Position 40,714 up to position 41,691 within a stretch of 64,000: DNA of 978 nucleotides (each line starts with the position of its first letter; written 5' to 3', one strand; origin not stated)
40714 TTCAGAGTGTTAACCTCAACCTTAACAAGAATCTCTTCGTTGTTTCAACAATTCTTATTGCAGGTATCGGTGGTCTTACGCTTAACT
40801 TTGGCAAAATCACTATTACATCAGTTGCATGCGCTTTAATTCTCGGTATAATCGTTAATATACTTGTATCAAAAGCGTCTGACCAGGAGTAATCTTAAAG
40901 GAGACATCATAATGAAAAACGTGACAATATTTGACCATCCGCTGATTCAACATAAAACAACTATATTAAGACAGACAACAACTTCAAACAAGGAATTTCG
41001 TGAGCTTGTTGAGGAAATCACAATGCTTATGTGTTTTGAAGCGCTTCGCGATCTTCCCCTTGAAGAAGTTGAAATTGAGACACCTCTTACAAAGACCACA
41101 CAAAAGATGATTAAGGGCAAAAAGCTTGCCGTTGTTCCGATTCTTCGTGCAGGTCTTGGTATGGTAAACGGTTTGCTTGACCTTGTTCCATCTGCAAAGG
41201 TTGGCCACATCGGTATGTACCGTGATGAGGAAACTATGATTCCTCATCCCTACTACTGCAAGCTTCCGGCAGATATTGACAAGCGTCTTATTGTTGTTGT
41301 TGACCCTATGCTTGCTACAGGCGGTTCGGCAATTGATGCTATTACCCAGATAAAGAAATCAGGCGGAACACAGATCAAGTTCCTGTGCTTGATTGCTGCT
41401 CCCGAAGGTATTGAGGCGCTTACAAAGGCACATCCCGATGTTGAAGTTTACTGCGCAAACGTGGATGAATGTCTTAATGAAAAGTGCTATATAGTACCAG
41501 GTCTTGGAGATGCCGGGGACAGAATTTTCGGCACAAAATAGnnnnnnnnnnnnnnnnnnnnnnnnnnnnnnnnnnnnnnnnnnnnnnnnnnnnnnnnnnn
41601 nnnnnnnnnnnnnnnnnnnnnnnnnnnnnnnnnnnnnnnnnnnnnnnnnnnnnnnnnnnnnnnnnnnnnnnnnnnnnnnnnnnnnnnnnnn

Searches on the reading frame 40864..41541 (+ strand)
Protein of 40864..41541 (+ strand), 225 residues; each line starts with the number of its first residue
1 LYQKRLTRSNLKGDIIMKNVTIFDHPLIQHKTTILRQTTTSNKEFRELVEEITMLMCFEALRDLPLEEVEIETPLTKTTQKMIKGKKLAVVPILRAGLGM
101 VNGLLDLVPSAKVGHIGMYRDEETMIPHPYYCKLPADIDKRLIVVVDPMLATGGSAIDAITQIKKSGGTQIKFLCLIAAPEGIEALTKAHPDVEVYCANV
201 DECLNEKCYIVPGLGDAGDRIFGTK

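Call 10: search_protein_families(library=pfam, proteins=[window:40864-41541:+])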
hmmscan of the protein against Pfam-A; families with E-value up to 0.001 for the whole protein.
window:40864-41541:+ (225 aa): 3 families
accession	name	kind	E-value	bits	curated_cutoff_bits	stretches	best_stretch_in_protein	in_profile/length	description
PF14681.12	UPRTase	-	1.2e-79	267.1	27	1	23-224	2-206/206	Uracil phosphoribosyltransferase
PF00156.33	Pribosyltran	-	1.8e-09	37.5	26.3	1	60-186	4-133/158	Phosphoribosyl transferase domain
PF24390.1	PRTase-CE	-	5.7e-06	26.8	27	1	139-205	104-179/253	PRTase-CE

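Call 76: find_encoding_contigs(protein=window:40912-41541:+, flank=3000, max_places=8)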
Protein window:40912-41541:+ (209 aa): no gene with exactly this product is on record in the collection.

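Call 79: find_homologous_proteins(query=window:40912-41541:+, max_evalue=1e-60)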
Query window:40912-41541:+ (209 aa): 7991 proteins with E <= 1e-60 among 8000 candidates; the best 120 are listed.
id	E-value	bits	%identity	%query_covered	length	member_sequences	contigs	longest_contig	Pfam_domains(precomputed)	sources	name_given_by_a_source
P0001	8.2e-135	465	100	100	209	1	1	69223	PF14681.13,PF24390.2,PF00156.34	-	-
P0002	3.2e-133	460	99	100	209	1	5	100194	PF14681.13,PF24390.2,PF00156.34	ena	-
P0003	7.6e-133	458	98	100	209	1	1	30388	PF14681.13,PF24390.2,PF00156.34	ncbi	-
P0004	9.0e-133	458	99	100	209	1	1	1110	PF14681.13,PF00156.34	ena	-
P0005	2.1e-132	457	98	100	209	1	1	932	PF14681.13,PF00156.34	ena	-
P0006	1.5e-131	454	98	100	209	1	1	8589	PF14681.13,PF24390.2,PF00156.34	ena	-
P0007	2.7e-131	453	97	99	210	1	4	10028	PF14681.13,PF24390.2,PF00156.34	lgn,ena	-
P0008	1.1e-130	451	96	100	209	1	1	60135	PF14681.13,PF24390.2,PF00156.34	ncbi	-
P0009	4.3e-129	446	96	100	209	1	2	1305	PF14681.13,PF00156.34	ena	-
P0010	7.4e-129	445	96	100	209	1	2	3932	PF14681.13,PF24390.2,PF00156.34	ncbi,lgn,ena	-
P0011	1.2e-128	445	96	100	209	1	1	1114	PF14681.13,PF00156.34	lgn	-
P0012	3.7e-128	443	96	100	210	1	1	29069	PF14681.13,PF00156.34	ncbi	-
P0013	6.8e-128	442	95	99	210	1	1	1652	PF14681.13,PF24390.2,PF00156.34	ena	-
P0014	4.5e-127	440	95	100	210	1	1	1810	PF14681.13,PF24390.2,PF00156.34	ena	-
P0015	8.2e-127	439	95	100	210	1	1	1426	PF14681.13,PF00156.34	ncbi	-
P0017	3.6e-126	437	92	100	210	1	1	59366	PF14681.13,PF24390.2,PF00156.34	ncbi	-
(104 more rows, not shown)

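Call 80: find_encoding_contigs(protein=P0002, flank=1500, max_places=3)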
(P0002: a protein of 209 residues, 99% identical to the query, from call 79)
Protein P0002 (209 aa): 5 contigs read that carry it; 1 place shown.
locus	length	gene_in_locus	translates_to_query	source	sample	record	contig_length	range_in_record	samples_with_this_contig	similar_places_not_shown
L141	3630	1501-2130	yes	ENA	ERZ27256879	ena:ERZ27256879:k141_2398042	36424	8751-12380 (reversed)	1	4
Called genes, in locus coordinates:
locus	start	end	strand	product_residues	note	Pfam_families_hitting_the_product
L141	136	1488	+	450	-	PF00860:Xan_ur_permease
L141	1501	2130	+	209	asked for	PF14681:UPRTase, PF00156:Pribosyltran, PF24390:PRTase-CE (weak)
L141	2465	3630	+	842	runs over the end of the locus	-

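Call 81: find_encoding_contigs(protein=P0003, flank=1500, max_places=2)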
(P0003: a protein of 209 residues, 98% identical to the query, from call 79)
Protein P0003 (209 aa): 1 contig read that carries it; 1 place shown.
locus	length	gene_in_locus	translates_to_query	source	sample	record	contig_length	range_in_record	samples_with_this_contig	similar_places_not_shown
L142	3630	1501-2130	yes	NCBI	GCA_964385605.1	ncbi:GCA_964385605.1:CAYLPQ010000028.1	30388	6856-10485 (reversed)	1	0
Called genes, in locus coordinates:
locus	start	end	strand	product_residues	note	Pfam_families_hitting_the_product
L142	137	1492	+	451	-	PF00860:Xan_ur_permease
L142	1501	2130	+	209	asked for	PF14681:UPRTase, PF00156:Pribosyltran, PF24390:PRTase-CE (faint)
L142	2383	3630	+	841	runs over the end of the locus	-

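Call 82: find_encoding_contigs(protein=P0008, flank=1500, max_places=2)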
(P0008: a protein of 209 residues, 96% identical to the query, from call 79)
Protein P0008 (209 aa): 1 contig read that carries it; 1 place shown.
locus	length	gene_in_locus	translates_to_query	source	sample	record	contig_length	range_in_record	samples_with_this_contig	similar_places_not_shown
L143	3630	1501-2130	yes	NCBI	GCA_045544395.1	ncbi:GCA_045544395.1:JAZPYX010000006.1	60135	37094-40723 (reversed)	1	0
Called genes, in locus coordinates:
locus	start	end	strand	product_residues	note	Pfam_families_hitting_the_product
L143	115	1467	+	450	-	PF00860:Xan_ur_permease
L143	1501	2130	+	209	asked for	PF14681:UPRTase, PF00156:Pribosyltran, PF24390:PRTase-CE (weak)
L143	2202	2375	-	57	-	-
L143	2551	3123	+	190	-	PF01966:HD (faint)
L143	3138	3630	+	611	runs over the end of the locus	PF00009:GTP_EFTU, PF01926:MMR_HSR1 (weak), PF22042:EF-G_D2, PF03144:GTP_EFTU_D2, PF00679:EFG_C, PF21018:BipA_C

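Call 83: find_encoding_contigs(protein=P0017, flank=1500, max_places=2)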
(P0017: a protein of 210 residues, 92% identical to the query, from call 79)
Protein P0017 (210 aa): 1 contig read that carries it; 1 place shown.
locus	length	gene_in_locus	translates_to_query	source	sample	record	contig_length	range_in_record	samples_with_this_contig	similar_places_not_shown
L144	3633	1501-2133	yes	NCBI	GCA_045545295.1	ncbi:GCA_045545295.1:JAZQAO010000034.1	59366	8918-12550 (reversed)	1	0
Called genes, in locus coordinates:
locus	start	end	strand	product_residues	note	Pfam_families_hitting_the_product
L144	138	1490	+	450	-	PF00860:Xan_ur_permease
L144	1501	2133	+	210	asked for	PF14681:UPRTase, PF00156:Pribosyltran, PF24390:PRTase-CE (weak)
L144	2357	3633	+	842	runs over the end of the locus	-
